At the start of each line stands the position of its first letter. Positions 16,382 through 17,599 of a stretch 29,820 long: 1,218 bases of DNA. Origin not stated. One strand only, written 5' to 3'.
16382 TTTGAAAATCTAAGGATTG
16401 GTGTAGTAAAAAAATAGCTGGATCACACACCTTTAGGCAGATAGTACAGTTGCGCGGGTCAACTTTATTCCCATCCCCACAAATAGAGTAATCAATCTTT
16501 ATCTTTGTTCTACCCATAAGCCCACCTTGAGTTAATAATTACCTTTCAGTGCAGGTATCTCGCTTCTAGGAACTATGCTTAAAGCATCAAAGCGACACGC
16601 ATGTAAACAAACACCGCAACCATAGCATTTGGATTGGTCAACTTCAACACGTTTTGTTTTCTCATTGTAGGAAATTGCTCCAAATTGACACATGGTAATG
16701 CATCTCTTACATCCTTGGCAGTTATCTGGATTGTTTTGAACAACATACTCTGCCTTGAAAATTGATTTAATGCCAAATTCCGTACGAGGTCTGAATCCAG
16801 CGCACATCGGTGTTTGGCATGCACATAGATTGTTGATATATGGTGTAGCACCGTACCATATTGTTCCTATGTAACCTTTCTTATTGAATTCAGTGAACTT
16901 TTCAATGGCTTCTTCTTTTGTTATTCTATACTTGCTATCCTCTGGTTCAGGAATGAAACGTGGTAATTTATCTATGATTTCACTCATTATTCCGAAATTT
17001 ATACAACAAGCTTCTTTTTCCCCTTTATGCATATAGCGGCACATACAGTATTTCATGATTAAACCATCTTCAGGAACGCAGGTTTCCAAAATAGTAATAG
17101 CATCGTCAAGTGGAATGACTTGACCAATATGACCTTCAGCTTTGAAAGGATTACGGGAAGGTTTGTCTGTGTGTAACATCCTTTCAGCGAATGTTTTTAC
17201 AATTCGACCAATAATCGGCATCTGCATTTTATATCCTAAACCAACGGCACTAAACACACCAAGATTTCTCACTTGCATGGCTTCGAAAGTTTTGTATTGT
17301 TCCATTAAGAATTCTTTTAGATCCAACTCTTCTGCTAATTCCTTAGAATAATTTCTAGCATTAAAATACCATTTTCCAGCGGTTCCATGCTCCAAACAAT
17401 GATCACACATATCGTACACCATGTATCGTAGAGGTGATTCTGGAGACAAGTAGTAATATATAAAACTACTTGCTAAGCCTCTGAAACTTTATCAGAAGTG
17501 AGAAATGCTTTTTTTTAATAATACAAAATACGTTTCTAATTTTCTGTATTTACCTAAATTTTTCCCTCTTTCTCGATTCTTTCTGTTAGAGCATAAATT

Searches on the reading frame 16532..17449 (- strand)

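Call 13: search_protein_families(library=pfam, proteins=[window:16532-17449:-], max_evalue=0.01)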
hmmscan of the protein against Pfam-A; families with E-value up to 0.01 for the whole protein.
window:16532-17449:- (305 aa): 8 families
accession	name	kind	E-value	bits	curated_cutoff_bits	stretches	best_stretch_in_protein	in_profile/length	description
PF00037.32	Fer4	-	3e-11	43.1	21.1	2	268-290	1-23/24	4Fe-4S binding domain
PF12838.12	Fer4_7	-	3.2e-09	37.6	27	1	243-289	1-52/52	4Fe-4S dicluster domain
PF13237.11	Fer4_10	-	2.5e-07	30.9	25.5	1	238-285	3-52/53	4Fe-4S dicluster domain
PF12837.12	Fer4_6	-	2.5e-07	30.8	25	2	236-259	1-24/24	4Fe-4S binding domain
PF14697.11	Fer4_21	-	3.3e-07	30.7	35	1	241-289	5-56/59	4Fe-4S dicluster domain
PF13187.11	Fer4_9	-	3.6e-07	30.5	27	1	243-288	1-50/52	4Fe-4S dicluster domain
PF25160.1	LdpA_Fe-S-bd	-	1.5e-06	28.3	27.6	1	268-290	21-43/49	LdpA Fe-S cluster-binding domain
PF12797.12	Fer4_2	-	4e-06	26.9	24.5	1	267-285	2-20/22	4Fe-4S binding domain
